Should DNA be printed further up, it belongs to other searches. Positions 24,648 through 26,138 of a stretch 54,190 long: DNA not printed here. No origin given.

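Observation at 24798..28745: Orphan PotD-like polyamine-binding lipoprotein wired to a Cache/HAMP/PAS hybrid histidine kinase: candidate polyamine-sensing system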

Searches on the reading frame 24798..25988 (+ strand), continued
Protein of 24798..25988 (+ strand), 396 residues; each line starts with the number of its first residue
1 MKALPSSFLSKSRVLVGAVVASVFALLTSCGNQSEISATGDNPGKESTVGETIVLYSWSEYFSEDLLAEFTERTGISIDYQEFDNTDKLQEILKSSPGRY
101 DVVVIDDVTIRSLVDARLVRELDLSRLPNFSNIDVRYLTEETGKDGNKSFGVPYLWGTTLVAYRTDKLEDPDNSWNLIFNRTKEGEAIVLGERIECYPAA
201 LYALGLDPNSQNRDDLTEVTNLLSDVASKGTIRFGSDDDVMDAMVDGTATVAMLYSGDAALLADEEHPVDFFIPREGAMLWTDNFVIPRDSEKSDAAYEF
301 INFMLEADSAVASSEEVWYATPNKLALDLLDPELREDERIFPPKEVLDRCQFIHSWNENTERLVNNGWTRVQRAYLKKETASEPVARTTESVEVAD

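Call 16: find_related_loci(query=A1, collection=genome_contigs, flank=10000)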
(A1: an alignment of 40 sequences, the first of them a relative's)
Query A1 (396 aa) in genome_contigs; peptide patterns used: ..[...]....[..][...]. (x = any residue, [..] = any of these).
58 stretches matched a pattern; 58 encode a relative of the query (tblastn E <= 1e-3); 57 distinct loci.
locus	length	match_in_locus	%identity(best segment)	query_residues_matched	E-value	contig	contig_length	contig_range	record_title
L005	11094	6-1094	50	29-388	5e-110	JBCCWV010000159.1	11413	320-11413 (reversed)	MAG: Verrucomicrobiota bacterium isolate P01_F01_bin.11 k141_3239018_length_11413_cov_11.0000, whole genome shotgun sequ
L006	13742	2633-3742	45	13-374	5e-97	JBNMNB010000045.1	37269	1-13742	MAG: Verrucomicrobiales bacterium isolate 3300054698_94 Ga0535670_0001206, whole genome shotgun sequence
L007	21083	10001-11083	44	26-393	9e-94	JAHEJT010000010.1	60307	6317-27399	MAG: Verrucomicrobiales bacterium isolate Ww561 NODE_662_length_60307_cov_3.588974, whole genome shotgun sequence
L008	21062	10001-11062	43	18-374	4e-91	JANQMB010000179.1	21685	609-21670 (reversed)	MAG: Verrucomicrobiales bacterium isolate PL25a_bin.81 k99_3114109, whole genome shotgun sequence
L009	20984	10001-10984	42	51-378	3e-88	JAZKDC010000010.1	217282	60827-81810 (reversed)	MAG: Verrucomicrobiota bacterium isolate DC_HB_01_SPN181219-bin032 DCHB01SPN_B032_0_000000000010, whole genome shotgun s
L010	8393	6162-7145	42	51-378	2e-87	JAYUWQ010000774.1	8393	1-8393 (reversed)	MAG: bacterium isolate GL127_UP_concoct_103 GL127_UP_concoct_103_773, whole genome shotgun sequence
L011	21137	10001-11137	40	1-378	5e-87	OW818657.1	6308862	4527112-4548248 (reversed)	metagenome genome assembly, chromosome: 1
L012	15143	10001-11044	43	23-372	2e-90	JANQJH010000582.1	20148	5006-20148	MAG: Verrucomicrobiales bacterium isolate PL25a_bin.108 k99_4982553, whole genome shotgun sequence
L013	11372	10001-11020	42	51-385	4e-86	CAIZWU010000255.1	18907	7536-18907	uncultured bacterium isolate Loc090402-4m_bin-0721 genome assembly, contig: bin-0721:255/405, whole genome shotgun seque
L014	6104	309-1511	36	2-384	8e-84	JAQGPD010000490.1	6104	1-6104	MAG: Verrucomicrobiales bacterium isolate RYN_630 scaffold_2211878, whole genome shotgun sequence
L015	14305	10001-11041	40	14-372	2e-82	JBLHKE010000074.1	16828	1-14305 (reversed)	MAG: Verrucomicrobiales bacterium isolate 3300054698_26 Ga0535670_0006013, whole genome shotgun sequence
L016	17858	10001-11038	37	50-394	5e-80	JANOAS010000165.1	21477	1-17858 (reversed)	MAG: bacterium isolate VAR_18_metabat_284 VAR_18_k141_637060, whole genome shotgun sequence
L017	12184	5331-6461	36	10-391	1e-78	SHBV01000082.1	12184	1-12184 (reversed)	MAG: Verrucomicrobiaceae bacterium isolate MED-G183 Verrucomicrobiaceae-MED-G183-C82, whole genome shotgun sequence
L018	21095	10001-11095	39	15-381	2e-78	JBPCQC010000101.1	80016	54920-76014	MAG: Verrucomicrobiales bacterium isolate TH_ant_mag_198 S1Ck127_1183074_flag_1_multi_19.9952_len_80016, whole genome sh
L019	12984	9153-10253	37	6-371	3e-78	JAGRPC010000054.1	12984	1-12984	MAG: Verrucomicrobiia bacterium isolate HKST-UBA34 2009_24591, whole genome shotgun sequence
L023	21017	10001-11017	40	48-388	3e-77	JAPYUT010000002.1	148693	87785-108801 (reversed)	MAG: Verrucomicrobiales bacterium isolate PW8.metabat2.79_sub PW8_58_length_148693_cov_12.108869, whole genome shotgun s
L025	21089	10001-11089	37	12-371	1e-76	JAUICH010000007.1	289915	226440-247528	MAG: Verrucomicrobiia bacterium isolate 7_bin.19 NODE_81_length_289915_cov_2.053829, whole genome shotgun sequence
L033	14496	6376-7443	37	13-371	3e-76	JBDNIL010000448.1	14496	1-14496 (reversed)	MAG: Verrucomicrobiales bacterium isolate concoct.67.WLB k141_1047862, whole genome shotgun sequence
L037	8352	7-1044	34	20-367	4e-73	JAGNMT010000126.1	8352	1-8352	MAG: Verrucomicrobiales bacterium isolate Go_SlAct_bin_210 Go_SlAct_45840_length_8352_cov_6.582249, whole genome shotgun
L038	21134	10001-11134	33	20-396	5e-73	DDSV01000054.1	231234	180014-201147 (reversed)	MAG TPA_asm: Akkermansiaceae bacterium UBA2381 UBA2381_contig_14577, whole genome shotgun sequence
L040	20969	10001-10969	42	53-375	1e-71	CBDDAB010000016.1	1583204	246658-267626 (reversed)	MAG: Verrucomicrobiales bacterium isolate 1b63dff0-0cb6-4c50-a596-4a9ec44ed05b genome assembly, contig: contig_16, whole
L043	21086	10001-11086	34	13-371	5e-68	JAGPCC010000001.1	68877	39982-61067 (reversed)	MAG: Verrucomicrobiales bacterium isolate Gw_SlAct_bin_220 Gw_SlAct_607_length_68877_cov_5.922749, whole genome shotgun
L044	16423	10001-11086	36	16-382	4e-68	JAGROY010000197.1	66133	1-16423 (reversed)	MAG: Verrucomicrobiia bacterium isolate HKST-UBA30 2009_49174, whole genome shotgun sequence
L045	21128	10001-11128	34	19-389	1e-67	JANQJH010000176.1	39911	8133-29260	MAG: Verrucomicrobiales bacterium isolate PL25a_bin.108 k99_2544929, whole genome shotgun sequence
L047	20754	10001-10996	37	46-383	8e-67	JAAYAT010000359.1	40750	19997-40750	MAG: Verrucomicrobiaceae bacterium isolate AS06rmzACSIP_174 502977_AS06, whole genome shotgun sequence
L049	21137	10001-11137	35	13-391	2e-76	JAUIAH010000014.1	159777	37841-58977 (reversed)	MAG: Verrucomicrobiia bacterium isolate 5_bin.36 NODE_162_length_159777_cov_7.571863, whole genome shotgun sequence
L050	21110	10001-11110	33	6-371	1e-65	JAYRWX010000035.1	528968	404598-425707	MAG: Verrucomicrobiales bacterium isolate EBPR_ori4bin.17 k141_199285, whole genome shotgun sequence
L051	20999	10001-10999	34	22-353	8e-62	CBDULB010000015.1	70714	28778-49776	MAG TPA_asm: uncultured bacterium isolate SRR22808129_concoct_74 genome assembly, contig: ERZ25043455.82, whole genome s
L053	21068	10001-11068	38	27-389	2e-78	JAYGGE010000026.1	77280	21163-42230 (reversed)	MAG: Verrucomicrobiales bacterium isolate OC6_3000m_MAG_290 OC6_3000m_contig_3052148, whole genome shotgun sequence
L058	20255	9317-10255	30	44-345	1e-40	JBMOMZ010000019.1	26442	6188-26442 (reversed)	MAG: Pseudomonadota bacterium isolate Betzabe_MAG063 MAG063_19, whole genome shotgun sequence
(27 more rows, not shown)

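Call 36: search_protein_families(library=pfam, proteins=[L037:1192-2244:-, L037:3216-5189:-, L038:11304-12431:-, L038:8860-9774:-, L058:4344-5720:+, L058:6873-7745:+, L058:7829-8677:+, L058:11717-12712:+, L058:12731-13978:+, L058:13986-16043:+], max_evalue=0.001)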
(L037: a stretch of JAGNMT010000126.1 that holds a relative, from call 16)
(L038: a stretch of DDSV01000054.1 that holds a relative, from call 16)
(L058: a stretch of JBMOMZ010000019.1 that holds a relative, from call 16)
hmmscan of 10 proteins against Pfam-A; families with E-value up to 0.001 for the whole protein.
L037:1192-2244:- (350 aa): 8 families
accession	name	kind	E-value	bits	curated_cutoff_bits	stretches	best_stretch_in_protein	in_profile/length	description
PF01593.30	Amino_oxidase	-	6.6e-19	69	19.8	2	105-343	195-442/443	Flavin containing amine oxidoreductase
PF13450.12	NAD_binding_8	-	3.5e-16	59.7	21.9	1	7-68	1-64/68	NAD(P)-binding Rossmann-like domain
PF01266.30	DAO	-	4.6e-07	30.1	27.9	1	4-98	1-94/353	FAD dependent oxidoreductase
PF00890.30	FAD_binding_2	-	4.5e-05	23.2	20.4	1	5-41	2-38/414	FAD binding domain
PF13454.12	NAD_binding_9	-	0.00017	22.1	21.8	1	6-46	1-45/155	FAD-NAD(P)-binding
PF03486.20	HI0933_like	-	0.00035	20.5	50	0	4-42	2-40/244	HI0933-like protein Rossmann domain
PF07992.20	Pyr_redox_2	-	0.00047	20.1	26.1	1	4-46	2-44/291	Pyridine nucleotide-disulphide oxidoreductase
PF01946.23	Thi4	-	0.00068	19.4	26.2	1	4-39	19-55/235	Thi4 family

L037:3216-5189:- (657 aa): 3 families
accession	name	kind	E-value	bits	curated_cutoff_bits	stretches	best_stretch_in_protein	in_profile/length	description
PF09180.16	ProRS-C_1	-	1.1e-15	58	31.5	1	598-657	11-71/71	Prolyl-tRNA synthetase, C-terminal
PF00587.30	tRNA-synt_2b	-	3.1e-14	53.9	29.3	1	266-432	9-176/179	tRNA synthetase class II core domain (G, H, P, S and T)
PF03129.25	HGTP_anticodon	-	3.3e-11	43.6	21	1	451-538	1-78/94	Anticodon binding domain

L038:11304-12431:- (375 aa): 10 families
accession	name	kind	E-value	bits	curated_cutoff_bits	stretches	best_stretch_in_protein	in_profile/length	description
PF01593.30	Amino_oxidase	-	7.3e-25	88.6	19.8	2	133-370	197-443/443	Flavin containing amine oxidoreductase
PF13450.12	NAD_binding_8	-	2.5e-17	63.3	21.9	1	33-95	1-65/68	NAD(P)-binding Rossmann-like domain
PF01266.30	DAO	-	3.7e-10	40.3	27.9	1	30-124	1-94/353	FAD dependent oxidoreductase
PF07992.20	Pyr_redox_2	-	7.6e-06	26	26.1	1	30-61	2-33/291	Pyridine nucleotide-disulphide oxidoreductase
PF00890.30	FAD_binding_2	-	8.1e-06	25.7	20.4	1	31-68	2-39/414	FAD binding domain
PF00070.33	Pyr_redox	-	7.2e-05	23.7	22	0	30-63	1-34/82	Pyridine nucleotide-disulphide oxidoreductase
PF03486.20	HI0933_like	-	0.00018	21.5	50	0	30-63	2-35/244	HI0933-like protein Rossmann domain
PF12831.13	FAD_oxidored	-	0.00029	20.7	27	1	31-166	2-117/416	FAD dependent oxidoreductase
PF13454.12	NAD_binding_9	-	0.0009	19.7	21.8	0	32-72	1-45/155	FAD-NAD(P)-binding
PF13738.12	Pyr_redox_3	-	0.00091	19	30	0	33-60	2-30/305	Pyridine nucleotide-disulphide oxidoreductase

L038:8860-9774:- (304 aa): 1 family
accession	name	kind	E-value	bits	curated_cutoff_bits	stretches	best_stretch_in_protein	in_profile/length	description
PF00487.30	FA_desaturase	-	3.9e-32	112.4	29.7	1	57-266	5-238/253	Fatty acid desaturase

L058:4344-5720:+ (458 aa): 3 families
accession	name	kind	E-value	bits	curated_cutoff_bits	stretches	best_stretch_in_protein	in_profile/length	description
PF01743.26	PolyA_pol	-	4.7e-38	130.8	23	1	62-186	1-126/126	Poly A polymerase head domain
PF12626.12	PolyA_pol_arg_C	-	3.2e-37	127.6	22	1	328-448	2-119/119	Polymerase A arginine-rich C-terminus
PF12627.12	PolyA_pol_RNAbd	-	4.9e-17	61.9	22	1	213-274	1-62/64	Probable RNA and SrmB- binding site of polymerase A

L058:6873-7745:+ (290 aa): 3 families
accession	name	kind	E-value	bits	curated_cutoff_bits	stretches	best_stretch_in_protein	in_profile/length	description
PF02548.21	Pantoate_transf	-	3.1e-104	348.5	28.7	1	25-284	1-258/259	Ketopantoate hydroxymethyltransferase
PF01177.27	Asp_Glu_race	-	2.1e-05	24.8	31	1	179-225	50-97/211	Asp/Glu/Hydantoin racemase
PF13714.12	PEP_mutase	-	0.00033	20.8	31.5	0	32-138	2-107/240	Phosphoenolpyruvate phosphomutase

L058:7829-8677:+ (282 aa): 1 family
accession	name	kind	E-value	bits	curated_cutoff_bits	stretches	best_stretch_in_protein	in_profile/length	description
PF02569.21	Pantoate_ligase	-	7.5e-107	356.9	20.7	1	2-278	1-267/268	Pantoate-beta-alanine ligase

L058:11717-12712:+ (331 aa): 0 families

L058:12731-13978:+ (415 aa): 0 families

L058:13986-16043:+ (685 aa): 1 family
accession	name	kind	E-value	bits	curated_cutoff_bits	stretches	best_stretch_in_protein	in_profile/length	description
PF10712.14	NAD-GH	-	1.6e-225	750.5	22.8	1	99-678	1-576/576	NAD-specific glutamate dehydrogenase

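Call 37: search_protein_families(library=pfam, proteins=[L040:11048-13402:+, L040:13415-15067:+, L040:15084-16277:+, L051:11129-12151:+, L043:9968-12145:+, L045:13580-13987:+, L045:15998-16681:-, L045:16686-18338:-], max_evalue=0.001)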
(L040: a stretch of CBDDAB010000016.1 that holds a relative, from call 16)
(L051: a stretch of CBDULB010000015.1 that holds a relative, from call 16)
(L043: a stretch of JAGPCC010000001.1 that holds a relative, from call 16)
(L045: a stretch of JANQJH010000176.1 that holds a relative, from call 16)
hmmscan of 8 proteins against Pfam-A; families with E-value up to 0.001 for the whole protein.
L040:11048-13402:+ (784 aa): 5 families
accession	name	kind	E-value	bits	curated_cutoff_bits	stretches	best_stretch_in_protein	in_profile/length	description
PF02518.31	HATPase_c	-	8.6e-29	100.7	26.4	1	520-629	2-108/111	Histidine kinase-, DNA gyrase B-, and HSP90-like ATPase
PF00512.31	HisKA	-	1.2e-20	73.8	26.9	1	405-473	1-66/66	His Kinase A (phospho-acceptor) domain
PF00072.30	Response_reg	-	2.7e-19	69.8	30.2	1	655-766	1-110/111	Response regulator receiver domain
PF02743.24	dCache_1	-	6.3e-17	62.4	45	1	48-261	12-236/240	Cache domain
PF00672.30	HAMP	-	6.8e-15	55.6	25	1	300-351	2-53/53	HAMP domain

L040:13415-15067:+ (550 aa): 5 families
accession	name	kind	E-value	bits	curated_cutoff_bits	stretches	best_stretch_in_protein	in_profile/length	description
PF00072.30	Response_reg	-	3.1e-48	163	30.2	2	425-536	1-110/111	Response regulator receiver domain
PF02518.31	HATPase_c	-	2.3e-30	105.7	26.4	1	150-262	1-109/111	Histidine kinase-, DNA gyrase B-, and HSP90-like ATPase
PF00512.31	HisKA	-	9.4e-18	64.5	26.9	1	37-104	2-66/66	His Kinase A (phospho-acceptor) domain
PF23198.2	PDE8A_N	-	0.00023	21.5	29.6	0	296-373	23-99/147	PDE8A-like, N-terminal domain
PF20161.5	VpsR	-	0.00025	21.2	23.7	0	435-532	20-116/121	VpsR domain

L040:15084-16277:+ (397 aa): 4 families
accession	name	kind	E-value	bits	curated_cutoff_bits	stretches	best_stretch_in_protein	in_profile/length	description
PF00072.30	Response_reg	-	2.1e-29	102.4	30.2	1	26-136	2-110/111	Response regulator receiver domain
PF02518.31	HATPase_c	-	1.4e-23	83.9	26.4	1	279-387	2-108/111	Histidine kinase-, DNA gyrase B-, and HSP90-like ATPase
PF00512.31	HisKA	-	3.1e-11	43.6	26.9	1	163-233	2-65/66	His Kinase A (phospho-acceptor) domain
PF23198.2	PDE8A_N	-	0.00068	20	29.6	0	43-110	31-99/147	PDE8A-like, N-terminal domain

L051:11129-12151:+ (340 aa): 1 family
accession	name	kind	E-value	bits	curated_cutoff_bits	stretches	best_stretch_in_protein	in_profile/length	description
PF02743.24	dCache_1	-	1.6e-13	51.2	45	1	49-234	13-216/240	Cache domain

L043:9968-12145:+ (725 aa): 4 families
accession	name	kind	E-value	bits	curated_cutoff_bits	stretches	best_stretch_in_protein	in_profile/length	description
PF13416.11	SBP_bac_8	-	5.3e-53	181.1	27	2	70-341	2-276/279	Bacterial extracellular solute-binding protein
PF13343.11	SBP_bac_6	-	2e-36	126.2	24.6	2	105-329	5-225/245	Bacterial extracellular solute-binding protein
PF01547.30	SBP_bac_1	-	2.7e-30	106.8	26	2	65-311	13-305/307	Bacterial extracellular solute-binding protein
PF13531.11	SBP_bac_11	-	3.1e-19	70.1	25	2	398-634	15-213/227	Bacterial extracellular solute-binding protein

L045:13580-13987:+ (135 aa): 1 family
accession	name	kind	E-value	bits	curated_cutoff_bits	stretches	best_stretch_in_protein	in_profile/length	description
PF00072.30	Response_reg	-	3.1e-26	92.1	30.2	1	31-134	1-102/111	Response regulator receiver domain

L045:15998-16681:- (227 aa): 3 families
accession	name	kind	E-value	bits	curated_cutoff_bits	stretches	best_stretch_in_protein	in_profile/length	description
PF00072.30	Response_reg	-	4.1e-30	104.6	30.2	1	3-112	1-110/111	Response regulator receiver domain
PF00486.34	Trans_reg_C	-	2.3e-25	88.9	26.2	1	149-223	3-77/77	Transcriptional regulatory protein, C terminal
PF21695.3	GlnR_1st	-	0.00076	19.8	27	0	40-114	37-109/111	Transcription regulator GlnR, N-terminal domain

L045:16686-18338:- (550 aa): 2 families
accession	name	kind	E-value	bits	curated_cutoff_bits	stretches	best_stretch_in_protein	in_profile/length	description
PF02518.31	HATPase_c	-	8.6e-28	97.4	26.4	1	436-547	2-109/111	Histidine kinase-, DNA gyrase B-, and HSP90-like ATPase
PF00512.31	HisKA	-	4.2e-17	62.4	26.9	1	321-387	2-66/66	His Kinase A (phospho-acceptor) domain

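Call 56: search_protein_families(library=pfam, proteins=[L019:8478-8987:-, L025:8841-9329:-, L018:8710-9309:-, L008:7903-8784:-, L009:15396-16061:+, L053:15468-16037:+, L050:8172-8852:-, L047:8280-8792:+, L044:7893-8537:-], max_evalue=0.01)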
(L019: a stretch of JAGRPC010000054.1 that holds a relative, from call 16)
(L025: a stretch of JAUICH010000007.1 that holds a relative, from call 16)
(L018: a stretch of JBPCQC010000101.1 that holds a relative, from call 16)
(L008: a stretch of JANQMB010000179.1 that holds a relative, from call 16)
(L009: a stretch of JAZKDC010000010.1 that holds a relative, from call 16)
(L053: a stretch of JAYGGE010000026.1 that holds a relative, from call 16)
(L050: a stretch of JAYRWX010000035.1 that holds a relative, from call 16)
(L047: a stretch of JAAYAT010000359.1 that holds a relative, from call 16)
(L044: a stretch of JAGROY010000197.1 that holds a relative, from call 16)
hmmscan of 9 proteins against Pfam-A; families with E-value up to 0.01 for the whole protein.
L019:8478-8987:- (169 aa): 1 family
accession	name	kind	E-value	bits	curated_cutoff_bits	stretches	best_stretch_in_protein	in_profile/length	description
PF00856.33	SET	-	8.3e-13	49.1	22.4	1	18-104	1-104/105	SET domain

L025:8841-9329:- (162 aa): 1 family
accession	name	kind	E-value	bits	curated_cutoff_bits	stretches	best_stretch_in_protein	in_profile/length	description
PF00856.33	SET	-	7e-17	62.2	22.4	1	13-102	1-105/105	SET domain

L018:8710-9309:- (199 aa): 1 family
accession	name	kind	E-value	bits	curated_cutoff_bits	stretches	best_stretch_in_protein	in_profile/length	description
PF00856.33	SET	-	7.3e-13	49.3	22.4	1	19-108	1-104/105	SET domain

L008:7903-8784:- (293 aa): 1 family
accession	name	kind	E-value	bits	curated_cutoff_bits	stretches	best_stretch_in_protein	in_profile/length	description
PF00856.33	SET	-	1.1e-14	55.1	22.4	1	111-205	1-104/105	SET domain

L009:15396-16061:+ (221 aa): 1 family
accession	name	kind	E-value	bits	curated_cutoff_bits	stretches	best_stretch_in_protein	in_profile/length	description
PF00856.33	SET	-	1.7e-13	51.3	22.4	1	25-120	2-104/105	SET domain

L053:15468-16037:+ (189 aa): 1 family
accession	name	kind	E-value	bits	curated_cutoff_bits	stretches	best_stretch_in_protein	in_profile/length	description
PF00856.33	SET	-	1.7e-24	86.7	22.4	1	22-129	1-105/105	SET domain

L050:8172-8852:- (226 aa): 0 families

L047:8280-8792:+ (170 aa): 0 families

L044:7893-8537:- (214 aa): 1 family
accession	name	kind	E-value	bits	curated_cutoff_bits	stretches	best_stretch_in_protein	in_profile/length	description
PF00856.33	SET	-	5.4e-14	52.9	22.4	1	51-145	1-104/105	SET domain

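Call 60: search_protein_families(library=pfam, proteins=[L017:9316-10788:+, L017:11479-11949:-, L025:9338-9682:-, L017:1995-2756:+, L017:2756-3766:+, L017:946-1785:+, L023:3545-4321:+, L023:4318-5166:-], max_evalue=0.01)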
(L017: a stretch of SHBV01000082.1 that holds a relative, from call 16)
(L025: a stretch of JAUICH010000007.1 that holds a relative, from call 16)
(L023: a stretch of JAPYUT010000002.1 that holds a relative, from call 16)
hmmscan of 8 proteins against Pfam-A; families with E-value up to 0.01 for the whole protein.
L017:9316-10788:+ (490 aa): 0 families

L017:11479-11949:- (156 aa): 1 family
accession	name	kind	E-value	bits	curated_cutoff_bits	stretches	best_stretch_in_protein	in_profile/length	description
PF01476.26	LysM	-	3e-12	46.7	20.9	1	114-156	1-43/43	LysM domain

L025:9338-9682:- (114 aa): 1 family
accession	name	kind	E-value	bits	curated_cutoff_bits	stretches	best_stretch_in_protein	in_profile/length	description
PF00892.27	EamA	-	4.3e-05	24.2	28.2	1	11-109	34-134/135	EamA-like transporter family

L017:1995-2756:+ (253 aa): 1 family
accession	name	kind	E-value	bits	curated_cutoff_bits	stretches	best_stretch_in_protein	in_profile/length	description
PF02666.20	PS_Dcarbxylase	-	1.2e-27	97.3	22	1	38-240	7-193/198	Phosphatidylserine decarboxylase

L017:2756-3766:+ (336 aa): 1 family
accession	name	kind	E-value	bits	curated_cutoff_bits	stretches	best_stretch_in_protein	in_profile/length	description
PF19420.4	DDAH_eukar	-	5e-11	42.8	23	1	55-325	8-289/291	N,N dimethylarginine dimethylhydrolase, eukaryotic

L017:946-1785:+ (279 aa): 3 families
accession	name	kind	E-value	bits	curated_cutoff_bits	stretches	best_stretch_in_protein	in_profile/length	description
PF06167.18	Peptidase_M90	-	7.1e-80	268.5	26.2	1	35-271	6-242/243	Glucose-regulated metallo-peptidase M90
PF07737.17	ATLF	-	3.9e-05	23.9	27.4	1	170-269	107-192/193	Anthrax toxin lethal factor, N- and C-terminal domain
PF25226.1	DUF7844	-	7.4e-05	22.8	27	1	207-275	160-225/230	Domain of unknown function (DUF7844)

L023:3545-4321:+ (258 aa): 2 families
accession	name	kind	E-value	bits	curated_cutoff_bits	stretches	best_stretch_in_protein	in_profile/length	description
PF03883.20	H2O2_YaaD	-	2.4e-88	296.1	29.6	1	1-242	1-234/236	Peroxide stress protein YaaA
PF21818.3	DUF6884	-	3.7e-08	34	30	1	104-198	36-126/135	Family of unknown function (DUF6884)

L023:4318-5166:- (282 aa): 2 families
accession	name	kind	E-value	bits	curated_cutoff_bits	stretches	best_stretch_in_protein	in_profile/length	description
PF01764.32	Lipase_3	-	3.8e-25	88.8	22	1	74-204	2-138/140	Lipase (class 3)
PF00975.26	Thioesterase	-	0.00067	20.4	26.4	1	109-192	44-122/226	Thioesterase domain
